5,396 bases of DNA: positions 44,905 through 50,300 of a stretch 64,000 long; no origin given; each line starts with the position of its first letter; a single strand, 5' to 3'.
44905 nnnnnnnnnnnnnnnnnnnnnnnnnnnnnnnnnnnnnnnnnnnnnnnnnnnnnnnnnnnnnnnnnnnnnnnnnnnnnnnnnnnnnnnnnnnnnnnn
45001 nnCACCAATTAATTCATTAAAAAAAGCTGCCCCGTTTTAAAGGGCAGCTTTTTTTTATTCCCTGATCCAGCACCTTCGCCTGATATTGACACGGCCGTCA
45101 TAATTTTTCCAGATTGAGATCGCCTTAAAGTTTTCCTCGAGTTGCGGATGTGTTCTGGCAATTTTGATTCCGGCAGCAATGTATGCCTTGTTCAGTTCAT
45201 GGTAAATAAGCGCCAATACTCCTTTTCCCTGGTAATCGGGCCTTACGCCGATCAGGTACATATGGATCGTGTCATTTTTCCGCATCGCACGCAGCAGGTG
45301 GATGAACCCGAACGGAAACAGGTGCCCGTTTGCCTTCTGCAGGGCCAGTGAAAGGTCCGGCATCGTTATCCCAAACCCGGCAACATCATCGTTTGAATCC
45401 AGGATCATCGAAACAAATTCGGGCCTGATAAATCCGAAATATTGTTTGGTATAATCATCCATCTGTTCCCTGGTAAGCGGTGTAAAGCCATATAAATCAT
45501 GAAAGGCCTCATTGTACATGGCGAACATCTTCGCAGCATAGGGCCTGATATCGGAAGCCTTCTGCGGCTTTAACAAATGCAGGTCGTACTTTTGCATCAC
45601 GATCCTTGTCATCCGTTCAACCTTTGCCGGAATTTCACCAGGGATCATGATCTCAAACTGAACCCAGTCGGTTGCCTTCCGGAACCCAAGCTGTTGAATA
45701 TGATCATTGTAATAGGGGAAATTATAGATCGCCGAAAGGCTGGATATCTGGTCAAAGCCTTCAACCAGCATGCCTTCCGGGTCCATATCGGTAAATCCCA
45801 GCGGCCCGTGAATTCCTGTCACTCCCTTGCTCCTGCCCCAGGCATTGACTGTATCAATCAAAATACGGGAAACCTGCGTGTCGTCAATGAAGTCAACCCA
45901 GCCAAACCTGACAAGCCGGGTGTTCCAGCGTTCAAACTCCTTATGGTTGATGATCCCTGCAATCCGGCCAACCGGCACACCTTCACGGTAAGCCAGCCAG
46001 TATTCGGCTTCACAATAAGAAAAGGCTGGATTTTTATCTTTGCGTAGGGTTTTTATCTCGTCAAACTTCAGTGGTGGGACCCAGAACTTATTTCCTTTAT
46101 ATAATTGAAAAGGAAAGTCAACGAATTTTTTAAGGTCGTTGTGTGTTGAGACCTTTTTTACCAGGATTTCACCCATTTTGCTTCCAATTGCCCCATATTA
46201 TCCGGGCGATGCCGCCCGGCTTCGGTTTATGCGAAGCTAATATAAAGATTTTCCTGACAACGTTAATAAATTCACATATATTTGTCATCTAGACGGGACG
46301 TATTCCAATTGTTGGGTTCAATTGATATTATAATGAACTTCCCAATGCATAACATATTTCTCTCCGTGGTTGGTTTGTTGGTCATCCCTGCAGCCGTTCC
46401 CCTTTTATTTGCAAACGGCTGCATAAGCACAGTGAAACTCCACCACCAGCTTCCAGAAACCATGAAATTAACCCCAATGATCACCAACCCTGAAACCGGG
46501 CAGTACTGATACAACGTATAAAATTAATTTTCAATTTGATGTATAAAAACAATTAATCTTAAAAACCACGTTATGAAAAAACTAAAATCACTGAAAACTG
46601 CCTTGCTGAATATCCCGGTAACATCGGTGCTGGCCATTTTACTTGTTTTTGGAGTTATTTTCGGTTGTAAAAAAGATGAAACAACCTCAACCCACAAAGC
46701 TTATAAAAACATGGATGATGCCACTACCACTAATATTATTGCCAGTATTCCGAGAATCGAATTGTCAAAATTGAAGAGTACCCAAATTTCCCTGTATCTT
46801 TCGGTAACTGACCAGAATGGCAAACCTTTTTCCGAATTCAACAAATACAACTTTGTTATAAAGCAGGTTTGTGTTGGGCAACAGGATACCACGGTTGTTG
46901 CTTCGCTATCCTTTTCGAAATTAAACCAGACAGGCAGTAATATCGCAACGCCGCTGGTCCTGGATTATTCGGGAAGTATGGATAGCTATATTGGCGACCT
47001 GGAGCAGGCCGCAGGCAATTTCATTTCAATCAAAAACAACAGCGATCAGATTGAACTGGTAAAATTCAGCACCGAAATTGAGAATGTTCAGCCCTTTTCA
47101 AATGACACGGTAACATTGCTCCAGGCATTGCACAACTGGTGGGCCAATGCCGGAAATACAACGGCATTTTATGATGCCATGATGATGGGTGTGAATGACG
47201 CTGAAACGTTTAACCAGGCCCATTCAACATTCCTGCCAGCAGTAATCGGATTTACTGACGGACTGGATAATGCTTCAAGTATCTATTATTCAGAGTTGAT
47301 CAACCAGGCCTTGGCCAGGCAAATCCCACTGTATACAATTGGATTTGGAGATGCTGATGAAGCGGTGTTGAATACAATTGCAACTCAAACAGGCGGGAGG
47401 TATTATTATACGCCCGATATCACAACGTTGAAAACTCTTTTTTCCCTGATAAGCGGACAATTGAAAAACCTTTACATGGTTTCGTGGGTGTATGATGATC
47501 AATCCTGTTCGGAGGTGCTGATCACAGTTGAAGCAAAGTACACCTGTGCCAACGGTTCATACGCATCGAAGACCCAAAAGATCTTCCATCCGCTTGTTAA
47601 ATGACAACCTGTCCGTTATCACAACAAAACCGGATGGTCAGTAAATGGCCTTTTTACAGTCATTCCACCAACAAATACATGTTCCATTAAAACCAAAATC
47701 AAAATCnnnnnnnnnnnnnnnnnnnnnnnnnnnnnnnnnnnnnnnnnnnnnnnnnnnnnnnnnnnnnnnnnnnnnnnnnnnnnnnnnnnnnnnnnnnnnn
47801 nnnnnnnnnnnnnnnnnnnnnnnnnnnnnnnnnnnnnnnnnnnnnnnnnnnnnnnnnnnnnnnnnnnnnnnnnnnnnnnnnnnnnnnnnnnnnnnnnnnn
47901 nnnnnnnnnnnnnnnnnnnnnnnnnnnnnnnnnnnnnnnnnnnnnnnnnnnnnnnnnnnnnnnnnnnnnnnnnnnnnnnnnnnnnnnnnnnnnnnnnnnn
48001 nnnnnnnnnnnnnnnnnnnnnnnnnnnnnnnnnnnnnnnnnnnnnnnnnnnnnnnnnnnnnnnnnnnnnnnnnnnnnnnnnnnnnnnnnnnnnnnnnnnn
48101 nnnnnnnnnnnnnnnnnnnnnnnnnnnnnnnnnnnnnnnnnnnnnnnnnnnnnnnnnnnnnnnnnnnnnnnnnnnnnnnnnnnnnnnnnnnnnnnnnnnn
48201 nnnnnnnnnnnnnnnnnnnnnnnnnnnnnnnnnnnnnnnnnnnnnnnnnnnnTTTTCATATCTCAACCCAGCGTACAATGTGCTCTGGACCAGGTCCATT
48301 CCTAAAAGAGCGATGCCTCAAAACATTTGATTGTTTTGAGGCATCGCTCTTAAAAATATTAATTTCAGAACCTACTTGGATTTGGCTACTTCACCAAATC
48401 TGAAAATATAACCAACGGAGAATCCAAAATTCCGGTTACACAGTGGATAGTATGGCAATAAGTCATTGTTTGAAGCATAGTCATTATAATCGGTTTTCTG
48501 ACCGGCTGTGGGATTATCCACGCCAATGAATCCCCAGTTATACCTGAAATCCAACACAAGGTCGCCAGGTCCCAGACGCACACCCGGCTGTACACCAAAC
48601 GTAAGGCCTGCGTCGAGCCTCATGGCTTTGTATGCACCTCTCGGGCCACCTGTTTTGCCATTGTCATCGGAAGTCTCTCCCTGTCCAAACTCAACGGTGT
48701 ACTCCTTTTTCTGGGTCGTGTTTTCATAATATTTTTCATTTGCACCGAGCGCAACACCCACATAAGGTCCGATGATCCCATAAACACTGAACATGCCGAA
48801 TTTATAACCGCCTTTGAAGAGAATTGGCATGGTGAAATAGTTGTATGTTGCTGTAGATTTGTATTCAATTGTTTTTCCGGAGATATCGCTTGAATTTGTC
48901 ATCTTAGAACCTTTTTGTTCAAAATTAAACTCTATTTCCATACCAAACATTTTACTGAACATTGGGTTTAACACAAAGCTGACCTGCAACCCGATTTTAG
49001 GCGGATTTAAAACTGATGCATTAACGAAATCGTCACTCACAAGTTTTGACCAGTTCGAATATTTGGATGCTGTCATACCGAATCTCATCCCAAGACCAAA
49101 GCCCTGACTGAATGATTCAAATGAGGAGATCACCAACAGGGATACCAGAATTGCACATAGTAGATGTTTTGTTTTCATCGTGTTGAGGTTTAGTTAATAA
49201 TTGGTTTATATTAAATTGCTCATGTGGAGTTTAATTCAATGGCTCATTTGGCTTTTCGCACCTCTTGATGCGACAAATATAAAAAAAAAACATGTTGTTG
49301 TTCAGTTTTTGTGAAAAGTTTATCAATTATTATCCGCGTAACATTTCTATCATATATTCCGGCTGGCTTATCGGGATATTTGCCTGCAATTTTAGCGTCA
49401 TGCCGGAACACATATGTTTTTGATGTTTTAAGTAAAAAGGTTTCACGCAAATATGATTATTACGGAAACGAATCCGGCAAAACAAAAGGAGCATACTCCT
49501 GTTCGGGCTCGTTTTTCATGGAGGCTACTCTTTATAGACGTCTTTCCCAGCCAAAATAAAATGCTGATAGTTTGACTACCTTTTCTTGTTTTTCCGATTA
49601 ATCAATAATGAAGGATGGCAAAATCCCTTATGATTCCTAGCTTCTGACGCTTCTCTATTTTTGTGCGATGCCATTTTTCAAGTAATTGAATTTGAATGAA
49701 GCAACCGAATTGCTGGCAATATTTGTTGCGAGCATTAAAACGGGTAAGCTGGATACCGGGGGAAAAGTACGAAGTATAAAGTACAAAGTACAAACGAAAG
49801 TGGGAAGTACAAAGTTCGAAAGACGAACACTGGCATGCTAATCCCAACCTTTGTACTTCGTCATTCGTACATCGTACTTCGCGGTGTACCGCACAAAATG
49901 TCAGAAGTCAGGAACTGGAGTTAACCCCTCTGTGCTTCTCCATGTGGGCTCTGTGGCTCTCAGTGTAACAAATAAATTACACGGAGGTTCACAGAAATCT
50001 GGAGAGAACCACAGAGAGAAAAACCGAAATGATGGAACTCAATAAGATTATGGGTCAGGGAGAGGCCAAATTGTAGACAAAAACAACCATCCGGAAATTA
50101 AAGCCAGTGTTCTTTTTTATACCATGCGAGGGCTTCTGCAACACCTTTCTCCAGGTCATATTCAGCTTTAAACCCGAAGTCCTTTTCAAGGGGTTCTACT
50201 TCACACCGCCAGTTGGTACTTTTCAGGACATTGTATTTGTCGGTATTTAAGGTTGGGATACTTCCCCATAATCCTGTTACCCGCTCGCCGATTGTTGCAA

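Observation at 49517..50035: Third copy of the composite element is split by a ~280-bp insertion that is itself a hairpin within a hairpin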

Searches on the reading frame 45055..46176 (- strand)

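Call 81: search_protein_families(library=pfam, proteins=[window:45055-46176:-], max_evalue=0.00001)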
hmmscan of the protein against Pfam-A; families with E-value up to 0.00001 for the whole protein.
window:45055-46176:- (373 aa): 1 family
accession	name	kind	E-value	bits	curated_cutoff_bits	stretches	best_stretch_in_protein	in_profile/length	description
PF00583.31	Acetyltransf_1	-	5.2e-07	30.4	20.7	0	238-356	17-111/116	Acetyltransferase (GNAT) family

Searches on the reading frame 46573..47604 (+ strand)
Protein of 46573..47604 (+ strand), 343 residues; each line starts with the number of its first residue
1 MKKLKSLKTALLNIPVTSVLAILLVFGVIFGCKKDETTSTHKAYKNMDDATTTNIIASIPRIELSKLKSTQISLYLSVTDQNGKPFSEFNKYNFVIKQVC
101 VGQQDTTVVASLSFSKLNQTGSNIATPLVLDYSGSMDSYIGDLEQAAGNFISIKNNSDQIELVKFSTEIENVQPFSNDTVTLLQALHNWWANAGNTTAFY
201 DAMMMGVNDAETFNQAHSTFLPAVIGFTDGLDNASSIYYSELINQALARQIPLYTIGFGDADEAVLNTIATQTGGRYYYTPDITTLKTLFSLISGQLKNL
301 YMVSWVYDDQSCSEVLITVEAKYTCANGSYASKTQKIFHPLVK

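Call 13: search_protein_families(library=pfam, proteins=[window:46573-47604:+])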
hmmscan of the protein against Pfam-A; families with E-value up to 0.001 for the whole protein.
window:46573-47604:+ (343 aa): 3 families
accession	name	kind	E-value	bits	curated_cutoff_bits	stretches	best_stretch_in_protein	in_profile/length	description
PF00092.34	VWA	-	1.8e-15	58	23.8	1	128-290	4-172/174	von Willebrand factor type A domain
PF13519.12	VWA_2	-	7.5e-09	36.6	27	1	128-208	3-87/107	von Willebrand factor type A domain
PF13768.12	VWA_3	-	2.7e-08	34.4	27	1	128-278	5-154/155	von Willebrand factor type A domain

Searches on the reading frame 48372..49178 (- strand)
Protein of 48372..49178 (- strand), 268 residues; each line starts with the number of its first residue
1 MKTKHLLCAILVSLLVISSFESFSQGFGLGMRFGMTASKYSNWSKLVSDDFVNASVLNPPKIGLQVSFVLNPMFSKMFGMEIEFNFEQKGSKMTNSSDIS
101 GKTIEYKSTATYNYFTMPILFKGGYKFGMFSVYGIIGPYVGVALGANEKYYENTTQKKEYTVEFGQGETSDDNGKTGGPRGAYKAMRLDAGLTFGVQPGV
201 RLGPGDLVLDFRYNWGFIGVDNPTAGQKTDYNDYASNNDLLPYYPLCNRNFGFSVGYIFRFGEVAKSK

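Call 13: search_protein_families(library=pfam, proteins=[window:48372-49178:-])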
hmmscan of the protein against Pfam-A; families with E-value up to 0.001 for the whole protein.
window:48372-49178:- (268 aa): 1 family
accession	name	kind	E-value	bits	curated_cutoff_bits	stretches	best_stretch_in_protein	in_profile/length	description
PF13568.12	OMP_b-brl_2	-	1.6e-17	64.6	27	1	23-220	1-173/175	Outer membrane protein beta-barrel domain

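Call 17: find_encoding_contigs(protein=window:48372-49178:-, flank=6000, max_places=10)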
Protein window:48372-49178:- (268 aa): 1 contig read that carries it; 1 place shown.
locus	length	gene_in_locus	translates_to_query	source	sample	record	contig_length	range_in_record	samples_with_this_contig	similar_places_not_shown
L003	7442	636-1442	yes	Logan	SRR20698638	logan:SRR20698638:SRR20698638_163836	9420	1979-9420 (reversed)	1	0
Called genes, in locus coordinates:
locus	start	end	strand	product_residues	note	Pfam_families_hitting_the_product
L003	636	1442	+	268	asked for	PF13505:OMP_b-brl (faint), PF13568:OMP_b-brl_2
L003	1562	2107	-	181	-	-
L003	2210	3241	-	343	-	PF00092:VWA, PF13519:VWA_2, PF13768:VWA_3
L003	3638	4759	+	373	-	PF00583:Acetyltransf_1 (faint)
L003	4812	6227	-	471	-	PF12771:SusD-like_2, PF12741:SusD-like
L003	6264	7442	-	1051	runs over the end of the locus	?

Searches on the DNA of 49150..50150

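Call 76: search_rna_families(source=window, start=49150, end=50150, threshold=evalue, max_evalue=1)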
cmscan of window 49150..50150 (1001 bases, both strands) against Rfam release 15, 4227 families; matches with E-value up to 1: 2.
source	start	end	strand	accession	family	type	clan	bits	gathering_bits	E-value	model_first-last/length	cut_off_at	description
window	49920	50024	-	RF04099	MIR837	Gene; miRNA;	-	20.9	117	0.26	1-122/122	no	MIR837 microRNA precursor family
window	50061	50150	-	RF00645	MIR169_2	Gene; miRNA;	CL00098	18.3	50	0.1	42-118/118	5'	MIR169_2 microRNA precursor family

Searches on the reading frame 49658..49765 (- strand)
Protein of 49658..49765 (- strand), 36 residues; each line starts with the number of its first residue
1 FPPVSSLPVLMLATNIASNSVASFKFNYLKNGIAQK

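Call 45: search_protein_families(library=pfam, proteins=[window:49658-49765:-, window:49658-49750:-], max_evalue=10)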
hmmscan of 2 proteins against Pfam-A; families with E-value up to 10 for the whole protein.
seq(36 aa): 0 families

seq(31 aa): 0 families

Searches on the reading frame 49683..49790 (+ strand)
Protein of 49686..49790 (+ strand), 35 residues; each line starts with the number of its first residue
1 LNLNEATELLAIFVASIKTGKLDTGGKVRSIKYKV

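Call 27: search_protein_families(library=pfam, proteins=[window:49686-49790:+], max_evalue=10)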
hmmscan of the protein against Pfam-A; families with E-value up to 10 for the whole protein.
seq(35 aa): 0 families

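Call 28: search_solved_structures(query=window:49683-49775:+, max_evalue=10, show_alignments=3)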
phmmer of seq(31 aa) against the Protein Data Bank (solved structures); distinct sequences matched with E-value up to 10: 0.
